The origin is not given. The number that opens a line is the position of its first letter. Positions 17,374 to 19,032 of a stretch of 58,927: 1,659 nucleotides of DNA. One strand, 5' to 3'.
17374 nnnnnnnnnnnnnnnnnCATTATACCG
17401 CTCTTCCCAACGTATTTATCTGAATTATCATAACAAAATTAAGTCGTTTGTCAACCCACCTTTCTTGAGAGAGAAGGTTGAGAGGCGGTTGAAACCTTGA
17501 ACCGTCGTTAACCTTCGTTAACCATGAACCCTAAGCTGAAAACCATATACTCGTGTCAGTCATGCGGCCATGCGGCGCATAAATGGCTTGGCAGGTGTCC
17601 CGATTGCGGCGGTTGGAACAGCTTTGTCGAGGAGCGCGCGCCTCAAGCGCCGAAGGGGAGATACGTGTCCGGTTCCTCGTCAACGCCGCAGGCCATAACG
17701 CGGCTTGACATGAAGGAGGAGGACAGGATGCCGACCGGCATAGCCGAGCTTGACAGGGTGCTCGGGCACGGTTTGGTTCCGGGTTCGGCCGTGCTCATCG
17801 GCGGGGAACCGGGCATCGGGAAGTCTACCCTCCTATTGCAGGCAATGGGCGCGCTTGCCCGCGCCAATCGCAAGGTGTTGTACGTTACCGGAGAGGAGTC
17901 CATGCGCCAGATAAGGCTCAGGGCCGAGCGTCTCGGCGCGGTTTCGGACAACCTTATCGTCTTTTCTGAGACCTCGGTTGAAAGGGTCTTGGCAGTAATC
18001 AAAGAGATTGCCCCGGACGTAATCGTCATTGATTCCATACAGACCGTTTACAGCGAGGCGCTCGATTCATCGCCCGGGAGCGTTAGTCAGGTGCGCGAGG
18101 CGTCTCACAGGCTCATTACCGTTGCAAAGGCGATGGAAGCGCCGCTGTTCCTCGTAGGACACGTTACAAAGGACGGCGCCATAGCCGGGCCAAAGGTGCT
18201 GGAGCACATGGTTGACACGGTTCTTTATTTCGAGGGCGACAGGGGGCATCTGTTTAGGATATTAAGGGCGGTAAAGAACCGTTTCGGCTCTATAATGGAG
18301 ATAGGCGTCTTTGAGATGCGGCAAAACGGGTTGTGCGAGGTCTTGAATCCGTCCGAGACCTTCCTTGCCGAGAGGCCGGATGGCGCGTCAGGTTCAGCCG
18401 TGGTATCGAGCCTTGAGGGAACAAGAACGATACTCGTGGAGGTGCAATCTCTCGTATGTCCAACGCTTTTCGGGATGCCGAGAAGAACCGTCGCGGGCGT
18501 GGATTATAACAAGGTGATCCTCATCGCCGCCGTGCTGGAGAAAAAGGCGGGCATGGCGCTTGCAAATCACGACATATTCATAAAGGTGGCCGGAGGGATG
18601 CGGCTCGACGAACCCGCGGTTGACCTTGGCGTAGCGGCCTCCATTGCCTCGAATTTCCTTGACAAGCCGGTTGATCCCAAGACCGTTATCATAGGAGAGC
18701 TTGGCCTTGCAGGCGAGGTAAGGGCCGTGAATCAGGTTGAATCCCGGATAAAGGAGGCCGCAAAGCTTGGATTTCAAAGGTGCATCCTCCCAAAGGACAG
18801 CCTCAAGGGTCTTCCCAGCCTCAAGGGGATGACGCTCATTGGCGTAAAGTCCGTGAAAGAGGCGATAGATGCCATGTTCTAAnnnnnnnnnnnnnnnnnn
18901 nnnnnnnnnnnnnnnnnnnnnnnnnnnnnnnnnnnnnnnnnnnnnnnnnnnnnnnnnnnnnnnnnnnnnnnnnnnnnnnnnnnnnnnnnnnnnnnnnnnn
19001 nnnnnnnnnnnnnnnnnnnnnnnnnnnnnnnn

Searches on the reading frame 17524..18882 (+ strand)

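Call 66: search_protein_families(library=pfam, proteins=[window:17524-18882:+], max_evalue=0.001)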
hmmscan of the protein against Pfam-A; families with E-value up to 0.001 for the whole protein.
window:17524-18882:+ (452 aa): 15 families
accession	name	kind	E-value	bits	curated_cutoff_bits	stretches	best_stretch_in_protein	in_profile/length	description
PF06745.19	ATPase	-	1.2e-18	67.8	26.6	2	70-139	2-72/231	KaiC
PF13481.12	AAA_25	-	6.8e-15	55.6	27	1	68-219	14-195/195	AAA domain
PF18073.7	Zn_ribbon_LapB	-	2.5e-11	43.5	25.7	1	9-36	1-28/28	Rubredoxin metal binding domain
PF13541.12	ChlI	-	7e-11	42.5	27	1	337-425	32-120/121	Subunit ChlI of Mg-chelatase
PF03796.21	DnaB_C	-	4.8e-08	33.1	27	1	69-133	2-66/255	DnaB-like helicase C terminal domain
PF05362.19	Lon_C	-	2e-06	28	21.1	1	346-448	91-199/205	Lon protease (S16) C-terminal proteolytic domain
PF00154.27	RecA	-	2.3e-06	27.7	27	1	64-177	28-144/262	recA bacterial DNA recombination protein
PF13401.12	AAA_22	-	1.2e-05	26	27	1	89-183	7-97/130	AAA domain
PF13191.12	AAA_16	-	1.3e-05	26.2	32.6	1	86-211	24-137/167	AAA ATPase domain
PF00004.35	AAA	-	5e-05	24.2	21.2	1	90-211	1-105/131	ATPase family associated with various cellular activities (AAA)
PF25199.1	nSTAND_NTPase5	-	6.2e-05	23.3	34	1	88-147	42-101/145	Novel STAND NTPase 5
PF13479.12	AAA_24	-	0.00013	22.3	27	1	90-181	5-82/195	AAA domain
PF07728.20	AAA_5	-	0.00025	21.5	22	1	90-181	2-84/139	AAA domain (dynein-related subfamily)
PF07088.17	GvpD_P-loop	-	0.00029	21.2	24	0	86-123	9-45/189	GvpD gas vesicle protein, P-loop domain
PF00005.33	ABC_tran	-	0.0009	20.3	25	0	84-171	8-80/137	ABC transporter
